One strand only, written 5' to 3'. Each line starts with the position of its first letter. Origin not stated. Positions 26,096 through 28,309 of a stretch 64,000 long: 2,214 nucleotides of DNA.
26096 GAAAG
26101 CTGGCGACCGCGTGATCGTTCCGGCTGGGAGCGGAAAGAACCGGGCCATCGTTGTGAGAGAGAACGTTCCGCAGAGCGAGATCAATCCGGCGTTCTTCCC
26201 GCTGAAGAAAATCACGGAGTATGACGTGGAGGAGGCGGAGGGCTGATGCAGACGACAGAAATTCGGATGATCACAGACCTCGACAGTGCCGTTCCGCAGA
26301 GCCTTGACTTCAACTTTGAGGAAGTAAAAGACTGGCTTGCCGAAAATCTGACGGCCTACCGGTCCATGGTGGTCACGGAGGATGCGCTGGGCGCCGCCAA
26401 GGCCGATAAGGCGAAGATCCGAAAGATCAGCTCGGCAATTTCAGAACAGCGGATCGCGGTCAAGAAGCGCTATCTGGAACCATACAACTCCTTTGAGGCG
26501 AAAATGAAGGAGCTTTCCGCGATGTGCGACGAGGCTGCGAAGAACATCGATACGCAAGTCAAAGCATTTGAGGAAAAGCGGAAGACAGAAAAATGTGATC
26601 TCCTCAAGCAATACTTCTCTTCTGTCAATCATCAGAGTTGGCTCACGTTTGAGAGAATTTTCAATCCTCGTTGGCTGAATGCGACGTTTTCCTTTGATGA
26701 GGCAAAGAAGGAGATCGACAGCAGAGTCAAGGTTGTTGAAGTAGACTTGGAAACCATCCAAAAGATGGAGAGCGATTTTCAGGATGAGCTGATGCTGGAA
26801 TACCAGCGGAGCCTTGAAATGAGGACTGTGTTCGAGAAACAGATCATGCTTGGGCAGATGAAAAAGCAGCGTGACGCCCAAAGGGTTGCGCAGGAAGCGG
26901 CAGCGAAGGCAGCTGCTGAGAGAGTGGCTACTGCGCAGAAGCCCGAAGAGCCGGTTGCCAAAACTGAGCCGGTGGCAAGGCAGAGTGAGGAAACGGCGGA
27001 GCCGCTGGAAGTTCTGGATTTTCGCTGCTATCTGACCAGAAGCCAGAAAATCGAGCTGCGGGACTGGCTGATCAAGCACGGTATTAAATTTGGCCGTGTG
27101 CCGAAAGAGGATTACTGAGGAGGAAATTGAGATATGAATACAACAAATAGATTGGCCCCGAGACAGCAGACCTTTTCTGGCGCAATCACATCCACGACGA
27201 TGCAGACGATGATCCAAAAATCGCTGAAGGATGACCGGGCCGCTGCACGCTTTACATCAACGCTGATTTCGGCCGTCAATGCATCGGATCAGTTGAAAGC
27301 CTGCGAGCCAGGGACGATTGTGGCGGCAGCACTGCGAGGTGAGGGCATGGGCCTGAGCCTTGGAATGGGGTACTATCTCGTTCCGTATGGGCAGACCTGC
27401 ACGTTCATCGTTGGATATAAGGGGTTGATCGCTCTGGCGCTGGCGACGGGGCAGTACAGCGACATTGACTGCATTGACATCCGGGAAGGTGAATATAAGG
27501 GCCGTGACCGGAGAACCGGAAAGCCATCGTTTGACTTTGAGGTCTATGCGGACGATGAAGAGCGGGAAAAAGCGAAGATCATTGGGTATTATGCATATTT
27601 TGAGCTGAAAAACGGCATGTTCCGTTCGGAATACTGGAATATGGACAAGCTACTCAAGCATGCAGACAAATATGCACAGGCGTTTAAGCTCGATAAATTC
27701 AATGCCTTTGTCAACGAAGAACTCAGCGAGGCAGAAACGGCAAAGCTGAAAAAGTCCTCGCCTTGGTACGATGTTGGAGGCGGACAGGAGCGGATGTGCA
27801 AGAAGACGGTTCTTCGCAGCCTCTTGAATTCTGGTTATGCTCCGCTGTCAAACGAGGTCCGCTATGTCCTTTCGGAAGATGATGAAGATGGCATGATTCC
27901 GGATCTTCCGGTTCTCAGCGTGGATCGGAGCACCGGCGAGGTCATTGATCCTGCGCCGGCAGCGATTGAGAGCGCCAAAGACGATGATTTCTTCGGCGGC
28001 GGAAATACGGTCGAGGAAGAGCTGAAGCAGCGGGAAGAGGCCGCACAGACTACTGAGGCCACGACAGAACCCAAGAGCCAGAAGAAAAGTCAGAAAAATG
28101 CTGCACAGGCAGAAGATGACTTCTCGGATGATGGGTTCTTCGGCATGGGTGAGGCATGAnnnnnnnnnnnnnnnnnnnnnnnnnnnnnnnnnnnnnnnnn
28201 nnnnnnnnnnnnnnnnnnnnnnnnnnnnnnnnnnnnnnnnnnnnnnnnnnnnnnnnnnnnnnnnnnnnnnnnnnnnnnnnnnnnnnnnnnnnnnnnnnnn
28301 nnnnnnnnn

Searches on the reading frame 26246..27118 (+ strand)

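Call 55: search_protein_families(library=phrogs, proteins=[window:26246-27118:+], max_evalue=0.001)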
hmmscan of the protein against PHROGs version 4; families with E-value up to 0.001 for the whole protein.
window:26246-27118:+ (290 aa): 1 family
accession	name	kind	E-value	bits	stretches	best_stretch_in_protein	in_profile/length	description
phrog_674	-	unknown function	8.1e-45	154.5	1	20-285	23-311/312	-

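Call 106: search_protein_families(library=pfam, proteins=[window:26246-27118:+], max_evalue=0.001)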
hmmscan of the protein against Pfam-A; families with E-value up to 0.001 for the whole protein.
window:26246-27118:+ (290 aa): 1 family
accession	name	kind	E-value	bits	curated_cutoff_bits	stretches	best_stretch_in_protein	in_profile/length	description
PF07083.16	DUF1351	-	6.4e-37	127.8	27.8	1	17-184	8-177/210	Protein of unknown function (DUF1351)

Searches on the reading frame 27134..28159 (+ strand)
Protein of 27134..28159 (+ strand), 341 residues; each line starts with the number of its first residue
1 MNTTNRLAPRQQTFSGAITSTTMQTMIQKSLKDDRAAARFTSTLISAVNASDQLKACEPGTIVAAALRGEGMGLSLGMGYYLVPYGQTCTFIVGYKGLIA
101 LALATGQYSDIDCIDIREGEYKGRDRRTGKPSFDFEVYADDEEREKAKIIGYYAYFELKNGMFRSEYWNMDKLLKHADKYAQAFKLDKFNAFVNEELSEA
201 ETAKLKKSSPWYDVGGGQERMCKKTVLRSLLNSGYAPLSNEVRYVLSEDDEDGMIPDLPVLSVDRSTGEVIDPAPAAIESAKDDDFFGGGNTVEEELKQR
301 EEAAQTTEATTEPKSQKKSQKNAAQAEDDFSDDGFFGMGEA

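Call 55: search_protein_families(library=phrogs, proteins=[window:27134-28159:+], max_evalue=0.001)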
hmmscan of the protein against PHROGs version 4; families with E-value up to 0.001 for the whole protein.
window:27134-28159:+ (341 aa): 3 families
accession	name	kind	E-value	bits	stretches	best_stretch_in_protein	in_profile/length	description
phrog_148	-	DNA, RNA and nucleotide metabolism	1.6e-53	183.7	1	7-324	22-320/387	RecT-like ssDNA annealing protein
phrog_19737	-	unknown function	1.2e-11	45.8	1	19-108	17-107/108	-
phrog_34786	-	unknown function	0.00039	21.5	1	18-88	33-106/116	-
